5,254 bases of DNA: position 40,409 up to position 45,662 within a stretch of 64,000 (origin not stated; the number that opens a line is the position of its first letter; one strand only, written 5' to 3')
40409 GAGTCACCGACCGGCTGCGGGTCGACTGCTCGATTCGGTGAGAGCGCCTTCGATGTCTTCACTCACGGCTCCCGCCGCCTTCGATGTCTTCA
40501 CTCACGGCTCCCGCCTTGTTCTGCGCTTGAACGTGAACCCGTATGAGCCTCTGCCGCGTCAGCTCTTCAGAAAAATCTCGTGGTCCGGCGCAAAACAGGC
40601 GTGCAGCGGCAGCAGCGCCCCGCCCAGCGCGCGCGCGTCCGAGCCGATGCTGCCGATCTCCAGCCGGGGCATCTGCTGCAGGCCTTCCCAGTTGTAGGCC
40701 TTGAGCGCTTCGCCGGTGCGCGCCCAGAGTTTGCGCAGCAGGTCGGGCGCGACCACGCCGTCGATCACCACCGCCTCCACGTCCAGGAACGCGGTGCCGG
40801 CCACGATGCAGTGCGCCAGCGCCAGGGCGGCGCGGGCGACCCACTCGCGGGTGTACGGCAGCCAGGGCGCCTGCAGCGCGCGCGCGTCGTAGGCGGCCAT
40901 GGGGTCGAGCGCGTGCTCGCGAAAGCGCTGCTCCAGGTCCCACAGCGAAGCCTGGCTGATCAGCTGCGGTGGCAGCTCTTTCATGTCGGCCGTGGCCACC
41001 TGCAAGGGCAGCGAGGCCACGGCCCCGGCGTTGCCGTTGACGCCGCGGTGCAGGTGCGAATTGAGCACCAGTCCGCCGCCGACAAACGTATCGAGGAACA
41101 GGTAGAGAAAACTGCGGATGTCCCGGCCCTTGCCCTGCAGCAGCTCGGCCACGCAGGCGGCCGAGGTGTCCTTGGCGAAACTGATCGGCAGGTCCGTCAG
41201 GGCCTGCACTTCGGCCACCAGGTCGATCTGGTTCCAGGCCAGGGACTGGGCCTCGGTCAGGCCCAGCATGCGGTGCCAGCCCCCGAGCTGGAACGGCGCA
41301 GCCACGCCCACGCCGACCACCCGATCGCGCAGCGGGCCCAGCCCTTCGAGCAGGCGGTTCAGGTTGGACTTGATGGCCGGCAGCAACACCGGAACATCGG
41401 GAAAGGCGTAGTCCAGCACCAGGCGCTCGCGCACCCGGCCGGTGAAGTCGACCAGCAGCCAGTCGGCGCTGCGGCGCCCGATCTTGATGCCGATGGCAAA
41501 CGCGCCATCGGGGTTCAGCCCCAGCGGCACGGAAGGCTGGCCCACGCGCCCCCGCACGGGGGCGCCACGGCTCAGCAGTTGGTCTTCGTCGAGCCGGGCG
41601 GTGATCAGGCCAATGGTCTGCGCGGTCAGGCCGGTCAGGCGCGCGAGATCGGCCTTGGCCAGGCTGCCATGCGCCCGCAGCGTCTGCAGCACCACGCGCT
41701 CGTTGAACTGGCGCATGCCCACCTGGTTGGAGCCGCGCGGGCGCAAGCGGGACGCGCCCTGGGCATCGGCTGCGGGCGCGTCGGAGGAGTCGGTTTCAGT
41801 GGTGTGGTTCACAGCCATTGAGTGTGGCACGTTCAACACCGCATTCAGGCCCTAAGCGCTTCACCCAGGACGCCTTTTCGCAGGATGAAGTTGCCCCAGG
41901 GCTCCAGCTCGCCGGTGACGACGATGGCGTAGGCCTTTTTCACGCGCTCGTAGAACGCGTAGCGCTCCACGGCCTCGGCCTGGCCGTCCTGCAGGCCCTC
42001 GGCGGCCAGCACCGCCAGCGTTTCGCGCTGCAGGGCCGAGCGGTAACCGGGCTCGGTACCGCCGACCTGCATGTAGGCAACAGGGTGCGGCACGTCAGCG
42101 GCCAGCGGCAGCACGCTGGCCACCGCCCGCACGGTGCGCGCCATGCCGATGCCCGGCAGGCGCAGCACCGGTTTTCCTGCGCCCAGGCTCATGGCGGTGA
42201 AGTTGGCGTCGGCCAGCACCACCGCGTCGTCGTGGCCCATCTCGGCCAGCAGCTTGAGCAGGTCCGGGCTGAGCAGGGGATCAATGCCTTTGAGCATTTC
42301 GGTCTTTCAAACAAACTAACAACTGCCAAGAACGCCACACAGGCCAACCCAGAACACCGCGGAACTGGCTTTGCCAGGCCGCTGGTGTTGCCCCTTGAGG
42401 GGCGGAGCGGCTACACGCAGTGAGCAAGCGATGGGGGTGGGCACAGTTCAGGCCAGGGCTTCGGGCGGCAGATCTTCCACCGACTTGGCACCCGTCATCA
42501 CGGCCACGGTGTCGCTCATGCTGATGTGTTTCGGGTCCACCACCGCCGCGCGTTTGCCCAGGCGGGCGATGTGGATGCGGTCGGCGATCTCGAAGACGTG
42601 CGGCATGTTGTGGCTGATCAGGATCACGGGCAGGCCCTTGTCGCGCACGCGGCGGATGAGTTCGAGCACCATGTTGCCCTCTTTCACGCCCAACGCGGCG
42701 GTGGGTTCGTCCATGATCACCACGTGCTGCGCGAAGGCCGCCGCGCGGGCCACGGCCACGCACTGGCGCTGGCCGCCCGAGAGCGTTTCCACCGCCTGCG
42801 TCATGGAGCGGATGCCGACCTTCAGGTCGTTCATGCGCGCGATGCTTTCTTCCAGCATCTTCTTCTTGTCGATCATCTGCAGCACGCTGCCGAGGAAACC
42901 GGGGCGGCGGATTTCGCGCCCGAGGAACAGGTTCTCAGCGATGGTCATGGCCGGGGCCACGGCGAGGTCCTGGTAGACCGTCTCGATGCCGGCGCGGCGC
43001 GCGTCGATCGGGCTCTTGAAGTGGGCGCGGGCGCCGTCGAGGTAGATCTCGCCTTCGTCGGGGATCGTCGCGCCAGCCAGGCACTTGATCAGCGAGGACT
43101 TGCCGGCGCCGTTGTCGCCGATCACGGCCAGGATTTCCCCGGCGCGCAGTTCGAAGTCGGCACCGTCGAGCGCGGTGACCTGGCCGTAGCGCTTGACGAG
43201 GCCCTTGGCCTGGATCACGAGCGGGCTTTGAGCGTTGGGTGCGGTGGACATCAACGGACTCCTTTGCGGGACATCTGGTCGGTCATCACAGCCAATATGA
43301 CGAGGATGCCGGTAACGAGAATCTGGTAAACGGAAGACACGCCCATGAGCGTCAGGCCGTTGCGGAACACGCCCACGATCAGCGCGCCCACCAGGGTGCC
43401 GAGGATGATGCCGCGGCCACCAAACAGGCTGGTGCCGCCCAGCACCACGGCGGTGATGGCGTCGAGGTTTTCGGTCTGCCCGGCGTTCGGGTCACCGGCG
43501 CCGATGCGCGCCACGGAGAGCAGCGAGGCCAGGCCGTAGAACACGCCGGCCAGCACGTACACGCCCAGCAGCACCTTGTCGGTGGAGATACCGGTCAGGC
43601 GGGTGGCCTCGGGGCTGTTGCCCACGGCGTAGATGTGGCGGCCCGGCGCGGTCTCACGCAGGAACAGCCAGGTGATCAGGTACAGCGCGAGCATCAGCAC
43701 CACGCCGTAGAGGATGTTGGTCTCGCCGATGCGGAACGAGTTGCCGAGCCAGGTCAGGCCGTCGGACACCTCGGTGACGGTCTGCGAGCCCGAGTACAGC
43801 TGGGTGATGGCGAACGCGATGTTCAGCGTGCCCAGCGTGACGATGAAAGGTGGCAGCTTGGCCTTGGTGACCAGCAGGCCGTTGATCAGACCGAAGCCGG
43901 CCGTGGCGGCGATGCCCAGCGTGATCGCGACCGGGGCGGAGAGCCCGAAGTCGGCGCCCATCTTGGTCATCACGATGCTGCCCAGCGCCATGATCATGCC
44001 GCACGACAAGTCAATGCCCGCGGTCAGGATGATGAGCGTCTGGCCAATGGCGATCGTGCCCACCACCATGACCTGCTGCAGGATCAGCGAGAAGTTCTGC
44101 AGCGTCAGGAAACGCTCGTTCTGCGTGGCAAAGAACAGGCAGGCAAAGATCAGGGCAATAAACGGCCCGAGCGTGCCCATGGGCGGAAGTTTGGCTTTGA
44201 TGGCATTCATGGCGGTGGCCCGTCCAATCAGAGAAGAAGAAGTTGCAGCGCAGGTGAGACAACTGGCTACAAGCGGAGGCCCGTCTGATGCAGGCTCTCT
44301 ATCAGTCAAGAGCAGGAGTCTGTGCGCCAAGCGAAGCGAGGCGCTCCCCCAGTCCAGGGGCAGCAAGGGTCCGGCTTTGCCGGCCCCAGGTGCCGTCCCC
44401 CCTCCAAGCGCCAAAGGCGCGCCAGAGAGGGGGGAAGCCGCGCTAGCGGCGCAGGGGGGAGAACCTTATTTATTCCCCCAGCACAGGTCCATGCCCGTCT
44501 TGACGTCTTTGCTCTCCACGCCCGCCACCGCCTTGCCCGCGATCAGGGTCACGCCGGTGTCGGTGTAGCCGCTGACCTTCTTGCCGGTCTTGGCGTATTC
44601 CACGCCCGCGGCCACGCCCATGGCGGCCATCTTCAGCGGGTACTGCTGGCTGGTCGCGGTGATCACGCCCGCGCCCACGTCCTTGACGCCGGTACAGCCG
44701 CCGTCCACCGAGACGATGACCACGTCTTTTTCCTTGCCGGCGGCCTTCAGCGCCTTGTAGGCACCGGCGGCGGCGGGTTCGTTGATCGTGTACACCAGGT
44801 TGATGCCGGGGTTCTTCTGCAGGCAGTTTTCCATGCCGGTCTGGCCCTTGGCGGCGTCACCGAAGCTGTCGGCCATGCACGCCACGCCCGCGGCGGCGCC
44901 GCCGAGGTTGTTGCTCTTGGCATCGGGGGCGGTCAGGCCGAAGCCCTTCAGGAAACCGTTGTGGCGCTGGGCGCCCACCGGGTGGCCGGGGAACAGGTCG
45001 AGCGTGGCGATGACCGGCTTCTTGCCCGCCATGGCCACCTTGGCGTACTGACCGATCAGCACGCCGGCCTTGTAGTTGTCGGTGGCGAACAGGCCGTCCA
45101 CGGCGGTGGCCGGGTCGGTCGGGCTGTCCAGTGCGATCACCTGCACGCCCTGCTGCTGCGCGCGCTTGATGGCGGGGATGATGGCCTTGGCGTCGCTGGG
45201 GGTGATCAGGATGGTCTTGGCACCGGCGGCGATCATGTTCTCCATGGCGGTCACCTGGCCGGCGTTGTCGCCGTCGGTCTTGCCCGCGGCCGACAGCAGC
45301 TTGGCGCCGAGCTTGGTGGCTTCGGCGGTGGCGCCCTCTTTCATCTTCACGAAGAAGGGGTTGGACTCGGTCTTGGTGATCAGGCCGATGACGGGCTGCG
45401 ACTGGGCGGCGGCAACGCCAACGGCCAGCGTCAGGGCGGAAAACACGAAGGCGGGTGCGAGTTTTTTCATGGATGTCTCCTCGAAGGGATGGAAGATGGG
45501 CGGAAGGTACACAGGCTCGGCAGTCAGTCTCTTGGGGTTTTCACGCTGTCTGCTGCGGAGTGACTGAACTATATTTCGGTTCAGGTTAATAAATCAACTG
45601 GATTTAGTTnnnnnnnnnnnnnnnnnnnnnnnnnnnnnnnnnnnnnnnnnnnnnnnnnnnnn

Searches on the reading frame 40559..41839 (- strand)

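Call 11: search_protein_families(library=pfam, proteins=[window:40559-41839:-], max_evalue=0.001)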
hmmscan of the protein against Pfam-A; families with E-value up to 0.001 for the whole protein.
window:40559-41839:- (426 aa): 1 family
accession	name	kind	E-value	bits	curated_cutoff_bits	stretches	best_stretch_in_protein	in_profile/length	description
PF00480.26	ROK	-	5e-19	69.4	22.9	1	116-410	2-290/294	ROK family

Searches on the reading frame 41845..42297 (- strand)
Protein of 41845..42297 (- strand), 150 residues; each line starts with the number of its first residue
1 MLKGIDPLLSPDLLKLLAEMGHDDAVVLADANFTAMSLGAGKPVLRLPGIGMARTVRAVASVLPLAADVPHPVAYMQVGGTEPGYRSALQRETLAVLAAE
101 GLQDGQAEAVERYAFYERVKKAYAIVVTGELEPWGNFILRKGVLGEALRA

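Call 65: search_protein_families(library=pfam, proteins=[window:41845-42297:-], max_evalue=0.001)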
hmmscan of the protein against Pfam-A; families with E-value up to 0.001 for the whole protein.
window:41845-42297:- (150 aa): 1 family
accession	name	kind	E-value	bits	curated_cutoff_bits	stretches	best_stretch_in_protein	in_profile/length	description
PF05025.18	RbsD_FucU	-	9.1e-35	120.5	25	1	3-143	1-137/138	RbsD / FucU transport protein family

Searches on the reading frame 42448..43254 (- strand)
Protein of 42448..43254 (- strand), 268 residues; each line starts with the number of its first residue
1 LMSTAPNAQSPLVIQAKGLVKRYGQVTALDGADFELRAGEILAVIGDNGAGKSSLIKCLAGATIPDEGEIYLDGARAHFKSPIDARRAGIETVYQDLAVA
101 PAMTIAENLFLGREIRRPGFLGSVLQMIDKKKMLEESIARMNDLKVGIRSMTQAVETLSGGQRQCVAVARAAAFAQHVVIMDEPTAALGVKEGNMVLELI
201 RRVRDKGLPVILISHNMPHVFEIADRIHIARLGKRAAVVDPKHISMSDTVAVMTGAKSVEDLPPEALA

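Call 65: search_protein_families(library=pfam, proteins=[window:42448-43254:-], max_evalue=0.001)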
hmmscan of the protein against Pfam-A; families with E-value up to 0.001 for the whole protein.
window:42448-43254:- (268 aa): 5 families
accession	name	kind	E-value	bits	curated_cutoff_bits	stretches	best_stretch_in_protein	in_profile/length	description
PF00005.33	ABC_tran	-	5.8e-31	108.3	25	1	29-186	1-137/137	ABC transporter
PF02463.25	SMC_N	-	1.4e-07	31.6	40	0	132-223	111-205/220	RecF/RecN/SMC N terminal domain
PF13304.12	AAA_21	-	2.6e-05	24.9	27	1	41-62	1-28/304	AAA domain, putative AbiEii toxin, Type IV TA system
PF13401.12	AAA_22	-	0.00057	20.6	27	0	40-213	6-121/130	AAA domain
PF13476.12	AAA_23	-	0.00077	20.6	27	0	32-63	13-43/201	AAA domain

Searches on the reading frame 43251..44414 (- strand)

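Call 65: search_protein_families(library=pfam, proteins=[window:43251-44414:-], max_evalue=0.001)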
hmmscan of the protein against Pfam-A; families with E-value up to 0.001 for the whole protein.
window:43251-44414:- (387 aa): 1 family
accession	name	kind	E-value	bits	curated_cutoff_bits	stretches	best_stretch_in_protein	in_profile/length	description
PF02653.21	BPD_transp_2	-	1.1e-40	140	26.8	1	109-375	3-268/269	Branched-chain amino acid transport system / permease component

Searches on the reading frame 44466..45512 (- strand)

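Call 65: search_protein_families(library=pfam, proteins=[window:44466-45512:-], max_evalue=0.001)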
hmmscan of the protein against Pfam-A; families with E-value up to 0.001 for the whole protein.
window:44466-45512:- (348 aa): 2 families
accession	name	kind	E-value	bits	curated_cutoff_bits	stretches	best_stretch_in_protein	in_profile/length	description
PF13407.12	Peripla_BP_4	-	1.7e-45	156.1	35.1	1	42-312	1-258/258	Periplasmic binding protein domain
PF00532.27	Peripla_BP_1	-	2e-20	73.8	22.2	1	40-270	2-221/281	Periplasmic binding proteins and sugar binding domain of LacI family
